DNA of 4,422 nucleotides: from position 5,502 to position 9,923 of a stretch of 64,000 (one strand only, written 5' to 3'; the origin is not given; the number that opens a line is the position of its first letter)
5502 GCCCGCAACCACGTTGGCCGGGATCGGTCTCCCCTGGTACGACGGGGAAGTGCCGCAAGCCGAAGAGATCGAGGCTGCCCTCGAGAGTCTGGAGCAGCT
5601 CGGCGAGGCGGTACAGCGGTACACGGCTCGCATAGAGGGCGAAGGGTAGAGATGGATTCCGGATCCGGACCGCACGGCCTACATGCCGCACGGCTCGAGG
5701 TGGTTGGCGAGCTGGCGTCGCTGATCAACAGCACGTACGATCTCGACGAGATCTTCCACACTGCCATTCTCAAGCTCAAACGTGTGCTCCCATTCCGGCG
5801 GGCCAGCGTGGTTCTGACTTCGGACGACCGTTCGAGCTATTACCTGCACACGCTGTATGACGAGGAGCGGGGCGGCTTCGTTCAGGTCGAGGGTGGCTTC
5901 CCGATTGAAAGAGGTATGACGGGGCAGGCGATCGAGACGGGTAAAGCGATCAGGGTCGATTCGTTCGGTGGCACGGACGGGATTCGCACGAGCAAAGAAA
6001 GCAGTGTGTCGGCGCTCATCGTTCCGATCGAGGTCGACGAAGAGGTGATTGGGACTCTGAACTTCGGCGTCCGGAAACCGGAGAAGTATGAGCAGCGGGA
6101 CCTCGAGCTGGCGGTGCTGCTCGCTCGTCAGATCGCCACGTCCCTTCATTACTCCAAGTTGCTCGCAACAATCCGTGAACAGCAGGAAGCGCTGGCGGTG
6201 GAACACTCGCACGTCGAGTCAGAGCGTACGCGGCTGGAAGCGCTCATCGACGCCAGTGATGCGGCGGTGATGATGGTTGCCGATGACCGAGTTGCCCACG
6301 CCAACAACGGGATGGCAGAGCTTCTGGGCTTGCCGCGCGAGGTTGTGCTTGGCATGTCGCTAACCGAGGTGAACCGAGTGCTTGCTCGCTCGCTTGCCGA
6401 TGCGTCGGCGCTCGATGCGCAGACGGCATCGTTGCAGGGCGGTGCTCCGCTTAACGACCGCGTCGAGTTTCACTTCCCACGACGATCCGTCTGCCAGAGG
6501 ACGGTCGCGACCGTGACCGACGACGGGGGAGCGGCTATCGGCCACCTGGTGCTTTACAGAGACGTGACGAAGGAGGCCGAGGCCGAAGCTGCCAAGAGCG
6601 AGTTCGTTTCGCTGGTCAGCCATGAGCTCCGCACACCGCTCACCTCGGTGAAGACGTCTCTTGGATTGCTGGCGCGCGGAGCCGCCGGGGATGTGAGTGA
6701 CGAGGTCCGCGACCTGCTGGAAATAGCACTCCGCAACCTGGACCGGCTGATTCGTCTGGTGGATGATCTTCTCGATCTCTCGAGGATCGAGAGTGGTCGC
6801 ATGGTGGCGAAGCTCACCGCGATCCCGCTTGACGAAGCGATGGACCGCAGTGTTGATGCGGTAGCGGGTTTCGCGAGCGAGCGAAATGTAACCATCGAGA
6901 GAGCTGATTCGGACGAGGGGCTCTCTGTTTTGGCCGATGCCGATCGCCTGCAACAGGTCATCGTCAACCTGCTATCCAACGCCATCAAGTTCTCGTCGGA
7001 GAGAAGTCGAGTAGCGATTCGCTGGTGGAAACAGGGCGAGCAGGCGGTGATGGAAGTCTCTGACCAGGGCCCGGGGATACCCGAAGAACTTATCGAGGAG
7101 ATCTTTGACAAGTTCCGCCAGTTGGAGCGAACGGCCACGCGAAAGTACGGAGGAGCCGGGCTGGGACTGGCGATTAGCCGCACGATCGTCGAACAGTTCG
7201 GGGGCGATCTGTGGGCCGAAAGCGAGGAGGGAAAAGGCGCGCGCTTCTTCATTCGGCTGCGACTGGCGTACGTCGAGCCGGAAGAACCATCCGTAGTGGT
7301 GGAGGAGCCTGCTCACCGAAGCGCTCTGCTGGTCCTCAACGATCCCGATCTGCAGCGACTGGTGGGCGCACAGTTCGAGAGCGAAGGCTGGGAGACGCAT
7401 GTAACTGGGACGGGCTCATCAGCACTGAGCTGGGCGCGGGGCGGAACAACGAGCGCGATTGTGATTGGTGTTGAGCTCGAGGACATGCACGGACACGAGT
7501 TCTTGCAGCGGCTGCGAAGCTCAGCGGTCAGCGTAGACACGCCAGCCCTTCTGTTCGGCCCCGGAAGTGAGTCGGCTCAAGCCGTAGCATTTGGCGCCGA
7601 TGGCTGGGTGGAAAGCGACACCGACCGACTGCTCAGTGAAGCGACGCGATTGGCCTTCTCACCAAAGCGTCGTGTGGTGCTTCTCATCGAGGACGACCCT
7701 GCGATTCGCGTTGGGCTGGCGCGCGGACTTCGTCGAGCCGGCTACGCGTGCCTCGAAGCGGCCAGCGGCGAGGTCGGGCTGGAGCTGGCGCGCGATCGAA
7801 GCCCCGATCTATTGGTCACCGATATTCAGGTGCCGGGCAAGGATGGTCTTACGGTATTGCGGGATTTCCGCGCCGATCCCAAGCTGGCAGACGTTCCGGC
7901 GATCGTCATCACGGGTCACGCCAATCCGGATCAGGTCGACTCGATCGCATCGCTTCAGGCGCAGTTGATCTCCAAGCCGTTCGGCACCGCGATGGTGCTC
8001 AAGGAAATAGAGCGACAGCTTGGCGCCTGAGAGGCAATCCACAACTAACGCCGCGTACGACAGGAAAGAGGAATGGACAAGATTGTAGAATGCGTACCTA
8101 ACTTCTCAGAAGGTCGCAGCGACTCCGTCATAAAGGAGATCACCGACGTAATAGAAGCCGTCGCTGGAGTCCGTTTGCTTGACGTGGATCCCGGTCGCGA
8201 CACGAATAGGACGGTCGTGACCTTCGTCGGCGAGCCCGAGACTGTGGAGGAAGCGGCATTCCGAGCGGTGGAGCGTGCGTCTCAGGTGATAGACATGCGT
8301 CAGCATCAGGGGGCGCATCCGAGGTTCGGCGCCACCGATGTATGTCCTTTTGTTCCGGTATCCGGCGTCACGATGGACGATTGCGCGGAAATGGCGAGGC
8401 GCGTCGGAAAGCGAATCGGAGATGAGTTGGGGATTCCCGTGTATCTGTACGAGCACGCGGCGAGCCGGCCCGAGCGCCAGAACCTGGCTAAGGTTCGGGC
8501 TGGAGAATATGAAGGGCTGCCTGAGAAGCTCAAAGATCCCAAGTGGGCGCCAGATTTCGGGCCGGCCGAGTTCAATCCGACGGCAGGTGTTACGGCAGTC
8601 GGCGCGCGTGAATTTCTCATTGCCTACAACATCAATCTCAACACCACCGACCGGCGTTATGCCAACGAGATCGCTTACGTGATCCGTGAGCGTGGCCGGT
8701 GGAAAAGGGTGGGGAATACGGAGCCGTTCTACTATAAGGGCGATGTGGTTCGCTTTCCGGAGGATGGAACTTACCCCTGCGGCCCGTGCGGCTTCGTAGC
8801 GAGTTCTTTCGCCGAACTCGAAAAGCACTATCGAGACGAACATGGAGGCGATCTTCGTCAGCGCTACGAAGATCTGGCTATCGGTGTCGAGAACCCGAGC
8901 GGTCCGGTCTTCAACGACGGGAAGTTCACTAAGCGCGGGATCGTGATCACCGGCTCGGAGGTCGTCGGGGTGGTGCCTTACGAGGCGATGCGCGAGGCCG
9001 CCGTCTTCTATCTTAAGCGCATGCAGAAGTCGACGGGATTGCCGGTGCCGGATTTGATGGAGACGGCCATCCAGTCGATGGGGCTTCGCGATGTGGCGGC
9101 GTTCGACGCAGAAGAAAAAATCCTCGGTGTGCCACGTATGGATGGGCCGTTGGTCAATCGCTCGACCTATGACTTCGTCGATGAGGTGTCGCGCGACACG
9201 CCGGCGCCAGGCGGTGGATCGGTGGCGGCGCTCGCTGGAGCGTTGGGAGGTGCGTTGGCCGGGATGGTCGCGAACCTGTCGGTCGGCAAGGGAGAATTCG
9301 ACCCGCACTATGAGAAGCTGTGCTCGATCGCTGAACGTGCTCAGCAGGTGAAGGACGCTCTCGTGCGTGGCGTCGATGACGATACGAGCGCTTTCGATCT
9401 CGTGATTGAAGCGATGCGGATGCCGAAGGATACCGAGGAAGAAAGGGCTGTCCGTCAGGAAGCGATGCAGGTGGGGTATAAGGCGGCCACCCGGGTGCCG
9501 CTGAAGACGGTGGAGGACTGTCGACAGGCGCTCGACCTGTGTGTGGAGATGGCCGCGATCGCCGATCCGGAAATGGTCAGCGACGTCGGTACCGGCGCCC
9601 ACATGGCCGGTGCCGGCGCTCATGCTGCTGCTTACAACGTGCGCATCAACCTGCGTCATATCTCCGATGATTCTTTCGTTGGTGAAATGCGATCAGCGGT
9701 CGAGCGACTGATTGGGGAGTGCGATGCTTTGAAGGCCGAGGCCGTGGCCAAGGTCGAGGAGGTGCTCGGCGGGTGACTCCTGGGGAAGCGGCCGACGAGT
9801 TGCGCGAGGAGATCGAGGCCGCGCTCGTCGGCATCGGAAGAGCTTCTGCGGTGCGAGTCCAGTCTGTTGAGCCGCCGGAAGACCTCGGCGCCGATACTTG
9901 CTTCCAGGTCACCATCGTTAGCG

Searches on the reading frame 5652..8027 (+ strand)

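Call 56: search_protein_families(library=pfam, proteins=[window:5652-8027:+], max_evalue=0.001)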
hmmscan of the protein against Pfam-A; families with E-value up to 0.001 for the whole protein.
window:5652-8027:+ (792 aa): 12 families
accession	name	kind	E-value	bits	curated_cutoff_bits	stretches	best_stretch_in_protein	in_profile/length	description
PF02518.31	HATPase_c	-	8.4e-32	110.3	26.4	1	429-538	2-109/111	Histidine kinase-, DNA gyrase B-, and HSP90-like ATPase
PF00072.30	Response_reg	-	6e-27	94.5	30.2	2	676-786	1-110/111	Response regulator receiver domain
PF00512.31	HisKA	-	2e-19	69.8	26.9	1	314-382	1-66/66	His Kinase A (phospho-acceptor) domain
PF13185.12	GAF_2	-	2.5e-14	54.1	28.6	1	30-165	3-135/136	GAF domain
PF01590.32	GAF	-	3.5e-13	50.7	22.4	1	30-165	1-133/133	GAF domain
PF13492.12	GAF_3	-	4.1e-12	47.1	27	1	30-165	1-127/129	GAF domain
PF08448.16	PAS_4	-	6.5e-09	36.4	23.1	1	209-309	12-109/110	PAS fold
PF13188.13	PAS_8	-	3.6e-06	27.1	21.8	1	194-240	2-46/65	PAS domain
PF13426.13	PAS_9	-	5.2e-06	27.1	27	1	205-307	3-103/103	PAS domain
PF00989.32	PAS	-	3.6e-05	24.2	22.6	1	194-242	2-51/113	PAS fold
PF13581.12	HATPase_c_2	-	7.3e-05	23.2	27.4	1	430-516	29-112/127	Histidine kinase-like ATPase domain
PF12860.13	PAS_7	-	0.00017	22.2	27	1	206-312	9-114/115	PAS fold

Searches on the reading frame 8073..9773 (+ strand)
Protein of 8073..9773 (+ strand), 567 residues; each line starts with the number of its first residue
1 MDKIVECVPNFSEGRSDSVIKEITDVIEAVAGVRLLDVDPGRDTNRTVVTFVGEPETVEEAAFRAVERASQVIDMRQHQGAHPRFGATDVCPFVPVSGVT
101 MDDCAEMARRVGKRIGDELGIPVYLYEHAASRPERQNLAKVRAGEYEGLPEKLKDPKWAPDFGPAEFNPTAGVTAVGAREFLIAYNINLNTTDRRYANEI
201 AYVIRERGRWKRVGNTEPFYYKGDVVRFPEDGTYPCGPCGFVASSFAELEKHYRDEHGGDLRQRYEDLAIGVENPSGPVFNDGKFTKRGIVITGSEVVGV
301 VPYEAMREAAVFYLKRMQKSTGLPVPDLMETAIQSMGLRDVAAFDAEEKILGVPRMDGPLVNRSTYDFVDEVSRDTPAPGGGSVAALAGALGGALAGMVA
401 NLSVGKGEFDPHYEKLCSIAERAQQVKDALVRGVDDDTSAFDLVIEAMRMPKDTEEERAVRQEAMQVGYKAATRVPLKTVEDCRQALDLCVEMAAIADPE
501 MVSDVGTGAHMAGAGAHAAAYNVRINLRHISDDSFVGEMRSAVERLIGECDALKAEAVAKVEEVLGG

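Call 56: search_protein_families(library=pfam, proteins=[window:8073-9773:+], max_evalue=0.001)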
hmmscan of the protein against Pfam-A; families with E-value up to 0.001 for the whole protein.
window:8073-9773:+ (567 aa): 3 families
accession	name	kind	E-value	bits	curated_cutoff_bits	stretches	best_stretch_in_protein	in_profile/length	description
PF07837.17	FTCD_N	-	1.7e-78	262.9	27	1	4-179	1-176/176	Formiminotransferase domain, N-terminal subdomain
PF04961.17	FTCD_C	-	3.7e-60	203.2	24.5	1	366-544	3-181/182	Formiminotransferase-cyclodeaminase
PF02971.19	FTCD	-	2.1e-24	86.5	24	2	286-351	79-143/145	Formiminotransferase domain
